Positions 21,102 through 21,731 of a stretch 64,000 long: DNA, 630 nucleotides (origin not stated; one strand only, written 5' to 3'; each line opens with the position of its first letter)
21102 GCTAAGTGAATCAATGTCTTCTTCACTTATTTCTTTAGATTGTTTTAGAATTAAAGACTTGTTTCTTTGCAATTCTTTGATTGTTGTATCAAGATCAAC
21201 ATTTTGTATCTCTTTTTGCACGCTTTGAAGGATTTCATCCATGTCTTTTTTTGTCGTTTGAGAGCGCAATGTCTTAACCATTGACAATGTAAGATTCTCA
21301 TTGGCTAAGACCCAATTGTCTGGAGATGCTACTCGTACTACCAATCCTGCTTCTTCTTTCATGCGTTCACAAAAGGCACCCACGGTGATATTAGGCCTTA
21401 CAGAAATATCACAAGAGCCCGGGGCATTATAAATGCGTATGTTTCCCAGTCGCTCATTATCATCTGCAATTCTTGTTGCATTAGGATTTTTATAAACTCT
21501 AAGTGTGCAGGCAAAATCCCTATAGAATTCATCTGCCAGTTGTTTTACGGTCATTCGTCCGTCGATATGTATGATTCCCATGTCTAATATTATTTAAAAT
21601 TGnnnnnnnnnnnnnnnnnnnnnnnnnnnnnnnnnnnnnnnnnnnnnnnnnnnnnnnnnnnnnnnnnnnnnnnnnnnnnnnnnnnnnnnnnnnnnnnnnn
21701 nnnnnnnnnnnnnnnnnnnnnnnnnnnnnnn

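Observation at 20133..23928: Compact AT-rich operon: two proteins sharing an unassigned ~100-aa N-terminal module bracket DUF6884 and a DEDDh exonuclease, next to a GIY-YIG nuclease; candidate undescribed conflict/defence system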

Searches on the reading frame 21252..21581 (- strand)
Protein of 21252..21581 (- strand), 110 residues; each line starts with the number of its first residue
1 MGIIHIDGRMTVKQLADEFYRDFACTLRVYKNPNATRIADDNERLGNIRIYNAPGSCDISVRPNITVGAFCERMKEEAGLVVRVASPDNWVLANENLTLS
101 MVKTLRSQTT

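Call 25: search_dna_similar(query=window:21252-21581:-, collection=phages, mode=protein, max_evalue=0.01, max_rows=30)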
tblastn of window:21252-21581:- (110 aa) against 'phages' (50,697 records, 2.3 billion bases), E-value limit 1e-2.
No match.

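Call 26: search_protein_representatives(alignment_id=A1)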
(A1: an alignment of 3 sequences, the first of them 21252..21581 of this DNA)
Query: 3 sequences, 110 profile positions. Proteins with E-value up to 0.001 (for the whole library): 829; up to 1e-10: 537; up to 1e-30: 71. The best 150 are listed.
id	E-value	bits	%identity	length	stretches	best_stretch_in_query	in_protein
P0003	4.9e-64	229.5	-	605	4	3-99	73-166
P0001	1.4e-52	192.6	-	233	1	1-110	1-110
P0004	2.6e-52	191.8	-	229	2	1-110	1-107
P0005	2.0e-45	169.6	-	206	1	10-110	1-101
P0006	3.1e-40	152.9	-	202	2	1-100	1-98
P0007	6.1e-40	151.9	-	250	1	1-110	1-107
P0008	7.8e-40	151.6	-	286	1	1-109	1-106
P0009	3.6e-39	149.4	-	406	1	1-110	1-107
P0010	5.4e-39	148.9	-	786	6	4-93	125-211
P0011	1.2e-38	147.8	-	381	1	1-110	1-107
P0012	3.3e-38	146.3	-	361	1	1-110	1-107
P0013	4.3e-38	146.0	-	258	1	1-110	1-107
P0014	8.4e-38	145.0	-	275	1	1-110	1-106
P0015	1.4e-37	144.4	-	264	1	1-109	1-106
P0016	2.9e-37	143.3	-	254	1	1-110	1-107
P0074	6.0e-30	119.8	-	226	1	3-109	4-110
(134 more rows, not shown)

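Call 38: find_related_loci(query=A4, collection=genome_contigs, flank=8000)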
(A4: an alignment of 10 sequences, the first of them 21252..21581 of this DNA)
Query A4 (110 aa) in genome_contigs; peptide patterns used: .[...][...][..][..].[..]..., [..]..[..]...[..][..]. (x = any residue, [..] = any of these).
85 stretches matched a pattern; 68 encode a relative of the query (tblastn E <= 1e-3); 68 distinct loci.
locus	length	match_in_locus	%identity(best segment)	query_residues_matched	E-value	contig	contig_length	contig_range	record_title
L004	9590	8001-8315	44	1-109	1e-21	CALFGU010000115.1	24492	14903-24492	MAG TPA_asm: uncultured Prevotella sp. isolate SRR6425765_bin.31_CONCOCT_v1.1_MAG genome assembly, contig: ERZ1767560.32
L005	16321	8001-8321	41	1-110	9e-21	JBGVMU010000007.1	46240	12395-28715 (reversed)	MAG: Alistipes sp. isolate fecal_MAG_250 fecal_MAG_250_contig_0007, whole genome shotgun sequence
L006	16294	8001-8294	45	1-102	8e-21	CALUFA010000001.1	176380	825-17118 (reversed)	MAG: uncultured Prevotella sp. isolate BRZ_R__bin45 genome assembly, contig: BRZ_R__NODE_73_length_176380_cov_9.328883,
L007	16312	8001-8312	44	1-108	1e-20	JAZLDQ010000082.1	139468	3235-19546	MAG: Alloprevotella sp. isolate T1900045029_TC20190022.MAGScoT_cleanbin_000003 SGB_4446_k141_2449271, whole genome shotg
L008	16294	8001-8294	45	1-102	2e-21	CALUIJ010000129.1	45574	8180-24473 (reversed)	MAG: uncultured Prevotella sp. isolate E22__bin320 genome assembly, contig: E22__k127_601358, whole genome shotgun seque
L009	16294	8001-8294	44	1-102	9e-20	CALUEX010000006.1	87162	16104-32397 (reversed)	MAG: uncultured Prevotella sp. isolate BRZ_SN__bin93 genome assembly, contig: BRZ_SN__NODE_300_length_87162_cov_40.38742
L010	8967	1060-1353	44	1-102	8e-20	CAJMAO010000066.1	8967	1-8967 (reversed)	MAG TPA_asm: uncultured Prevotella sp. isolate ERR321532-bin.36 genome assembly, contig: NODE_3195_length_8967_cov_4.868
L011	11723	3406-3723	41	1-110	2e-19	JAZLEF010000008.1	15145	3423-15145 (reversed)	MAG: Bacteroidales bacterium isolate T1900045022_TC20190015.MAGScoT_cleanbin_000022 SGB_4411_k141_1294072, whole genome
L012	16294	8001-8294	43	1-102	1e-18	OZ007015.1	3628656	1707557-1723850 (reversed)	MAG: Prevotella sp. CAG:1058 isolate 6755_HET_CTRL_contig_661_metaflye_large MAG genome assembly, chromosome: 1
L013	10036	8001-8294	42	1-99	1e-18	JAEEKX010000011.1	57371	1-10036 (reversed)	MAG: Bacteroidales bacterium isolate Tb.RUG.202 k141_3661790_flag=0_multi=31.0002_len=57371, whole genome shotgun sequen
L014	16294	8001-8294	42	1-99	2e-18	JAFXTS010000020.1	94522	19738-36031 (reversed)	MAG: Bacteroidales bacterium isolate RGIG6737 Sheep_Rumen-2__c2323, whole genome shotgun sequence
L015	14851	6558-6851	42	1-99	4e-18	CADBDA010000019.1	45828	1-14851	MAG: uncultured Bacteroidetes bacterium isolate RUG13852 genome assembly, contig: RUG13852_asm_19, whole genome shotgun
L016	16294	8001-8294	41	1-99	1e-17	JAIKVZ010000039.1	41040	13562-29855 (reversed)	MAG: Bacteroidales bacterium isolate RUI415 k141_5291922_flag=0_multi=17.8234_len=41040, whole genome shotgun sequence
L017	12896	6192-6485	41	1-99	2e-17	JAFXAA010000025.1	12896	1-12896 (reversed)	MAG: Bacteroidales bacterium isolate RGIG6226 Sheep_Rectum-2__c637313, whole genome shotgun sequence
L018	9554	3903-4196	41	1-99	2e-17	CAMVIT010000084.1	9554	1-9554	MAG TPA_asm: uncultured Bacteroidales bacterium isolate SRR8387720_bin.39_metaWRAP_v1.3_MAG genome assembly, contig: ERZ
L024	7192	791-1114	34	1-110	1e-15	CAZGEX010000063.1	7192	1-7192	MAG TPA_asm: uncultured Sangeribacter sp. isolate SRP315200_co1_109 genome assembly, contig: NODE_24911_length_7192_cov_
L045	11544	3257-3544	40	1-100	1e-15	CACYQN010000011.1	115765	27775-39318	MAG: uncultured Bacteroidia bacterium isolate RUG12182 genome assembly, contig: RUG12182_asm_11, whole genome shotgun se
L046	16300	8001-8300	37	4-110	2e-13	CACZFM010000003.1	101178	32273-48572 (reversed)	MAG: uncultured Bacteroidales bacterium isolate RUG12580 genome assembly, contig: RUG12580_asm_3, whole genome shotgun s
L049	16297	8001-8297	39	1-100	2e-13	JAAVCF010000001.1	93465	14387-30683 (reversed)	MAG: Bacteroides sp. isolate Mgla_MAG_13-bin_12 c_000000000499, whole genome shotgun sequence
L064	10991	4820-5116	38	1-99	9e-12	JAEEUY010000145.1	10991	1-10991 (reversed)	MAG: Bacteroidales bacterium isolate Tb.RUG.44 k141_7357306_flag=1_multi=14.1196_len=10991, whole genome shotgun sequenc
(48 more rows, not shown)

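Call 40: predict_structure(alignment_id=A3)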
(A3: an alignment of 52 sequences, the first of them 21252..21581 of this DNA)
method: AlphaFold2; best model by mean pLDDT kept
length: 110 residues; sequences in the alignment: 52
mean_pLDDT: 91.9   pTM: 0.80
mean pLDDT of the five models: 91.9, 91.8, 89.8, 88.7, 88.1
residues with pLDDT >= 90: 93; 70-90: 13; 50-70: 3; < 50: 1
segments of 3 or more residues with pLDDT < 50: none
pLDDT, mean of each block of 10 residues (from residue 1): 92 96 95 93 94 89 95 95 93 94 74
secondary structure, 60 per line:
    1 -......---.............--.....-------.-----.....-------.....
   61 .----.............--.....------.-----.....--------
elements in order: E2-7 H12-23 E26-30 H45-48 E56-61 H67-78 E81-85 H99-102

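Call 48: search_solved_structures(query=A3, max_evalue=1)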
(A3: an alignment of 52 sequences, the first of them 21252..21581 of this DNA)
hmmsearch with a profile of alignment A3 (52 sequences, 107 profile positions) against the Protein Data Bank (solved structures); distinct sequences matched with E-value up to 1: 2.
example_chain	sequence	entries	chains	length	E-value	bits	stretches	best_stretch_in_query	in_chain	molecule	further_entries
9ukw_A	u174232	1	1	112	0.083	16.2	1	54-93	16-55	A339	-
1j8c_A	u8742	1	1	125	0.85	13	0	32-76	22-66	ubiquitin-like protein hPLIC-2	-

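Call 49: find_homologous_proteins(query=A3, max_evalue=0.00001)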
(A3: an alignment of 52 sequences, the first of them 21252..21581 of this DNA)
Query A3 (52 sequences) (110 aa, profile of the alignment): 1135 proteins with E <= 0.00001 among 2787 candidates; the best 120 are listed.
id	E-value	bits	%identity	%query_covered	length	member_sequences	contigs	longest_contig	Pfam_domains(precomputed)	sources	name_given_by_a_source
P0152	1.0e-53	198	33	87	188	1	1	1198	-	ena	-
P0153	5.5e-43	163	39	100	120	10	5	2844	-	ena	-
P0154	1.1e-42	162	40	100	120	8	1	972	-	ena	-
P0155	1.6e-42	162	39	100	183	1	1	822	PF08529.17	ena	-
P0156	2.3e-42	161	41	100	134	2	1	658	-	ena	-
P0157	7.1e-42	160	40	100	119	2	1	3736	-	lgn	-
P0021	1.7e-41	158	44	98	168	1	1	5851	-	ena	-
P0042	4.7e-41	157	37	100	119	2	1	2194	-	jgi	-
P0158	9.1e-41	156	42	100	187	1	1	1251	-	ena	-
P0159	1.0e-40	156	39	100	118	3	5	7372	-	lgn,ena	-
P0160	1.4e-40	155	42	100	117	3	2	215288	-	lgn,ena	-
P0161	1.8e-40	155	42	97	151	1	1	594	-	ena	-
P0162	8.9e-40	153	42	100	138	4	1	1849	-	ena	-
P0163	8.9e-40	153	39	95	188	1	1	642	-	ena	-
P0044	1.3e-39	152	35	95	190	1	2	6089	-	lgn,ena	-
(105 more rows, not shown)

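Call 54: fold_search(model_id=the predicted structure, library=pdb)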
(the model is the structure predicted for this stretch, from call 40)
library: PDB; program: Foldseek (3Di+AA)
matches with E <= 10: 841; with E <= 0.001: 0
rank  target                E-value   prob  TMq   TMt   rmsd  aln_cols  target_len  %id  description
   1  3b08_A                1.3e-02  0.85  0.34  0.25  14.8       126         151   12  Crystal structure of the mouse HOIL1-L-NZF in complex with linear di-ubiquitin (released 2011-12-14)
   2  8cmr_B                1.6e-02  0.82  0.34  0.26  13.9       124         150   13  Linear specific OTU-type DUB SnOTU from the pathogen S. negenvensis in complex with linear di-ubiquitin (released 2023-11-22)
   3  7s6p_D                2.3e-02  0.63  0.30  0.23  16.0       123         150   15  The crystal structure of human ISG15 (released 2021-09-22)
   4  5h07_A                2.8e-02  0.69  0.32  0.17  14.0       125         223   14  TNIP2-Ub complex, C2 form (released 2017-03-08)
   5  7s6p_A                3.4e-02  0.54  0.30  0.23  16.1       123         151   15  The crystal structure of human ISG15 (released 2021-09-22)
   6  7eao_A                3.6e-02  0.69  0.33  0.17  15.0       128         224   12  The structure of the A20-binding inhibitor of NF-kB 1 in complex with tri-ubiquitin (released 2021-07-21)
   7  7s6p_F                3.6e-02  0.57  0.30  0.23  15.6       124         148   14  The crystal structure of human ISG15 (released 2021-09-22)
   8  3rt3_B                4.1e-02  0.60  0.32  0.24  16.4       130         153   13  Complex of influenza virus protein with host anti-viral factor (released 2011-07-13)
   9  5chv_C                4.1e-02  0.57  0.33  0.24  16.1       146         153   10  Crystal structure of USP18-ISG15 complex (released 2016-09-28)
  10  9nn9_E                4.1e-02  0.54  0.30  0.23  16.6       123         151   15  ISG15 complexed with nanobody (released 2025-10-01)
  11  5b83_D                4.7e-02  0.66  0.33  0.13  14.4       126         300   13  Crystal structure of Optineurin UBAN in complex with linear ubiquitin (released 2016-09-07)
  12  5vix                  4.7e-02  0.54  0.31  0.23  13.2       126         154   13  Crystal structure of Polyubiquitin with 3 ub domains, domains 1 and 2, from Naegleria fowleri ATCC 30863 (released 2017-05-24)
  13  7s6p_B                5.0e-02  0.47  0.30  0.22  15.5       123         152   15  The crystal structure of human ISG15 (released 2021-09-22)
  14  7yui_A                5.3e-02  0.51  0.30  0.12  15.1       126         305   14  Crystal structure of HOIL-1L(195-423) in complex with the linear tetra-ubiquitin (released 2023-08-30)
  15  5oe7_B                5.7e-02  0.63  0.34  0.26  14.7       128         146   12  Structure of OTULIN bound to the Met1-linked diubiquitin activity probe (released 2017-09-27)
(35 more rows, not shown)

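Call 69: search_protein_families(library=pfam, proteins=[L006:9677-10402:+, L046:10477-10719:+, L007:7491-7964:+, L005:7753-7962:+, L007:8805-9440:+, L007:6008-6535:+, L046:4054-4647:+, L046:8755-9384:+, L045:1911-2186:+, L046:9866-10453:+], max_evalue=0.01)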
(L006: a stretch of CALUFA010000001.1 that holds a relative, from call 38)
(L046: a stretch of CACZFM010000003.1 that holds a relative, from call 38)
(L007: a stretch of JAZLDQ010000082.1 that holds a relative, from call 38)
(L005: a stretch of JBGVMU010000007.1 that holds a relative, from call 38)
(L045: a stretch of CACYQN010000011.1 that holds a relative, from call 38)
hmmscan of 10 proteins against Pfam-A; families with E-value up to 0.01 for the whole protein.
L006:9677-10402:+ (242 aa): 0 families

L046:10477-10719:+ (81 aa): 0 families

L007:7491-7964:+ (158 aa): 0 families

L005:7753-7962:+ (70 aa): 0 families

L007:8805-9440:+ (212 aa): 0 families

L007:6008-6535:+ (176 aa): 0 families

L046:4054-4647:+ (198 aa): 0 families

L046:8755-9384:+ (210 aa): 1 family
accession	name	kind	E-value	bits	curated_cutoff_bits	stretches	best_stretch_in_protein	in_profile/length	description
PF17727.6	CtsR_C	-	0.0018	18.9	23.8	1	61-99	6-44/72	CtsR C-terminal dimerization domain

L045:1911-2186:+ (92 aa): 0 families

L046:9866-10453:+ (196 aa): 1 family
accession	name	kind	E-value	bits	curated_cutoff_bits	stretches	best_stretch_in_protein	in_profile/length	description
PF20815.3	GIY_YIG_2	-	1.2e-13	51.7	22.4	1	44-194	1-152/153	GIY-YIG catalytic domain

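Call 76: fold_search(model_id=the predicted structure, library=viral)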
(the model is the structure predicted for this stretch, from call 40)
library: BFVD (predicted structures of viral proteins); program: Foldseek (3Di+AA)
matches with E <= 10: 240; with E <= 0.001: 0
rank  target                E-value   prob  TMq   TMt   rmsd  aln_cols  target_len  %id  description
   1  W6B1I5                3.4e-02  0.97  0.51  0.58   6.7       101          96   15  Uncharacterized protein [Erwinia phage Ea35-70]
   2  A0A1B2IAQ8            4.7e-02  0.97  0.51  0.57   7.3       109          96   17  (no name in the UniProt tables at hand)
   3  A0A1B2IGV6            9.4e-02  0.87  0.49  0.17   6.4       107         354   14  Uncharacterized protein [Erwinia phage vB_EamM_Stratton]
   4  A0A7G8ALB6            1.0e-01  0.91  0.50  0.30   5.9       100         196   10  (no name in the UniProt tables at hand)
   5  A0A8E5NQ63            1.2e-01  0.80  0.48  0.46   6.4       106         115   11  (no name in the UniProt tables at hand)
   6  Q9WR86                1.3e-01  0.35  0.32  0.12  14.3       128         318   13  Polyprotein (Fragment) [Bovine viral diarrhea virus 2]
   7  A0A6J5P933            2.0e-01  0.09  0.18  0.05  12.9        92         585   11  Pectate lyase superfamily protein [uncultured Caudovirales phage]
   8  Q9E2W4                2.3e-01  0.30  0.33  0.06  13.8       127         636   11  Polyprotein (Fragment) [Bovine viral diarrhea virus 2]
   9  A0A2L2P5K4            2.5e-01  0.10  0.27  0.11  11.9       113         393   14  (no name in the UniProt tables at hand)
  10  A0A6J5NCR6            2.8e-01  0.06  0.18  0.05  13.9       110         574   14  Bacteriophage P22 tailspike, N-terminal [uncultured Caudovirales phage]
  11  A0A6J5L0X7            2.8e-01  0.06  0.18  0.05  13.0       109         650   12  Pectate lyase superfamily protein [uncultured Caudovirales phage]
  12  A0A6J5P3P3            5.0e-01  0.06  0.19  0.05  13.0        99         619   13  Pectate lyase superfamily protein [uncultured Caudovirales phage]
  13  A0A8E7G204            6.0e-01  0.09  0.28  0.15  11.7        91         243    4  Replication-associated protein [Grus japonensis Genomoviridae sp.]
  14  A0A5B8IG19            7.3e-01  0.33  0.28  0.48   6.5        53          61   15  Ubiquitin family [Mimiviridae sp. ChoanoV1]
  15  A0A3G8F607            7.3e-01  0.21  0.27  0.08   4.9        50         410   22  (no name in the UniProt tables at hand)
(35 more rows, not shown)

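Call 106: find_encoding_contigs(protein=P0074, flank=8000, max_places=6)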
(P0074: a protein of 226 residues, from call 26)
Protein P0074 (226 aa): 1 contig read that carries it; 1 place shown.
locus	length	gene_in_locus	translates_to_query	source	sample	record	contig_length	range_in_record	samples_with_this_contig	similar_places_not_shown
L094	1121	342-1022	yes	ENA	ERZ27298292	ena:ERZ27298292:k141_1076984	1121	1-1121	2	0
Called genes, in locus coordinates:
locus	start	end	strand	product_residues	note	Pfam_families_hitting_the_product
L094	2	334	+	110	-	?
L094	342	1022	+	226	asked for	-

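Call 110: search_protein_families(library=pfam, proteins=[L011:7515-9074:+, L011:5755-7485:+, L024:57-764:+, L005:7169-7729:+, L049:13080-13982:-], max_evalue=0.01)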
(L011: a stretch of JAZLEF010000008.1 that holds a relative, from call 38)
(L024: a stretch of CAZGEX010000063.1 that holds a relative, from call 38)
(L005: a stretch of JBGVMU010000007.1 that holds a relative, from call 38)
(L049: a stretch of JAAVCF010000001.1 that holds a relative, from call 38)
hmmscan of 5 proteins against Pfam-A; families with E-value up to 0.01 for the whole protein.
L011:7515-9074:+ (520 aa): 1 family
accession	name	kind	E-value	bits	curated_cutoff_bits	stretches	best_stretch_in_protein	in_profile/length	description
PF11074.14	DUF2779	-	7.1e-47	159.2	23.3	1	321-447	1-126/126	Domain of unknown function(DUF2779)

L011:5755-7485:+ (577 aa): 2 families
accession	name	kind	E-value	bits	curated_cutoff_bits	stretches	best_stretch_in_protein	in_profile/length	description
PF07191.17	Zn_ribbon_6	-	0.00049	20.5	25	1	510-557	2-46/67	Double zinc ribbon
PF06044.18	DpnI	-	0.0016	18.6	26.7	1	495-543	18-66/183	Dam-replacing family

L024:57-764:+ (236 aa): 0 families

L005:7169-7729:+ (187 aa): 0 families

L049:13080-13982:- (301 aa): 2 families
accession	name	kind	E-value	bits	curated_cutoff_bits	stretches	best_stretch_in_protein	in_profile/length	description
PF13280.12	WYL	-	1.4e-15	57.4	21.8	1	119-187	2-70/70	WYL domain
PF25583.1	WCX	-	5.2e-09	36.8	23.9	1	218-294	2-75/76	WCX domain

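Call 114: search_protein_families(library=padloc, proteins=[L011:5755-7485:+, L011:7515-9074:+, L049:14237-15202:+, L007:8805-9440:+, L046:8755-9384:+, L046:4634-5662:+, L024:57-764:+, L045:10278-11093:+, L064:2031-3545:+, L046:9866-10453:+], max_evalue=0.001)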
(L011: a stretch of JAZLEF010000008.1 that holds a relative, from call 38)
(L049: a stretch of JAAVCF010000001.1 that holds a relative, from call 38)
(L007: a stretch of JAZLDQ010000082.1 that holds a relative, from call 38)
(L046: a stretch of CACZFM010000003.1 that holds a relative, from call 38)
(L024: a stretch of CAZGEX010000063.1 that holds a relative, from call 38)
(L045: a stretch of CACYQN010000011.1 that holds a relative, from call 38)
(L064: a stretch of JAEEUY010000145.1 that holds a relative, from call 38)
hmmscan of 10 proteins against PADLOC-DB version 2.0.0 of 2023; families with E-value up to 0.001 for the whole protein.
L011:5755-7485:+ (577 aa): 2 families
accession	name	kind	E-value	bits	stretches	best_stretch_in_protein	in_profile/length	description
PDLC04972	PDC-S26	-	5.7e-15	53.5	1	267-462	17-185/397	-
PDLC04983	PDC-S26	-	1.8e-06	25.7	1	272-460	25-187/413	-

L011:7515-9074:+ (520 aa): 1 family
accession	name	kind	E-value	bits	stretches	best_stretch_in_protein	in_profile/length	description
PDLC01447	Cas4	-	1.3e-05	23.7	1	7-243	3-159/161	"CAS-I,CAS-II,CAS-III,CAS-IV,CAS-V,CAS-VI; acquisition_associated"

L049:14237-15202:+ (322 aa): 0 families

L007:8805-9440:+ (212 aa): 0 families

L046:8755-9384:+ (210 aa): 0 families

L046:4634-5662:+ (343 aa): 36 families (the best 25 are shown)
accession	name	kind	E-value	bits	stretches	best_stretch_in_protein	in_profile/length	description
PDLC04042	PD-T4-6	-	2.3e-25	87.9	1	42-172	32-162/292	-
PDLC04053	PD-T4-6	-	3.3e-25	87.2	1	42-169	32-161/311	-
PDLC04138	mad6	-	7.3e-24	82.6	1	45-169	77-204/659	mads_6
PDLC04060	PD-T4-6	-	1.3e-21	75.1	1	45-172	34-161/486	-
PDLC04047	PD-T4-6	-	1.7e-21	74.6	1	44-171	36-163/327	-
PDLC04055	PD-T4-6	-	4.7e-21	73.1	1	48-186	99-236/496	-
PDLC04044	PD-T4-6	-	7.5e-20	69.4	1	77-175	96-195/372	-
PDLC04057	PD-T4-6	-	7.9e-20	69.3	1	44-169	33-158/443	-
PDLC04061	PD-T4-6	-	1.2e-19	69.2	1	41-166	38-167/510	-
PDLC04054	PD-T4-6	-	1.7e-19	68.4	1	42-170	33-162/347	-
PDLC04052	PD-T4-6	-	6e-17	60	1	41-167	31-161/496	-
PDLC04059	PD-T4-6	-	1.1e-16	59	1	97-170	88-162/433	-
PDLC04040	PD-T4-6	-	1.1e-16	58.7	1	41-166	16-149/547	-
PDLC04048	PD-T4-6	-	5.1e-16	57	1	45-166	37-158/354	-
PDLC04043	PD-T4-6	-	1.1e-15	55.7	1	43-170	39-166/452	-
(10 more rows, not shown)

L024:57-764:+ (236 aa): 0 families

L045:10278-11093:+ (272 aa): 0 families

L064:2031-3545:+ (505 aa): 0 families

L046:9866-10453:+ (196 aa): 0 families
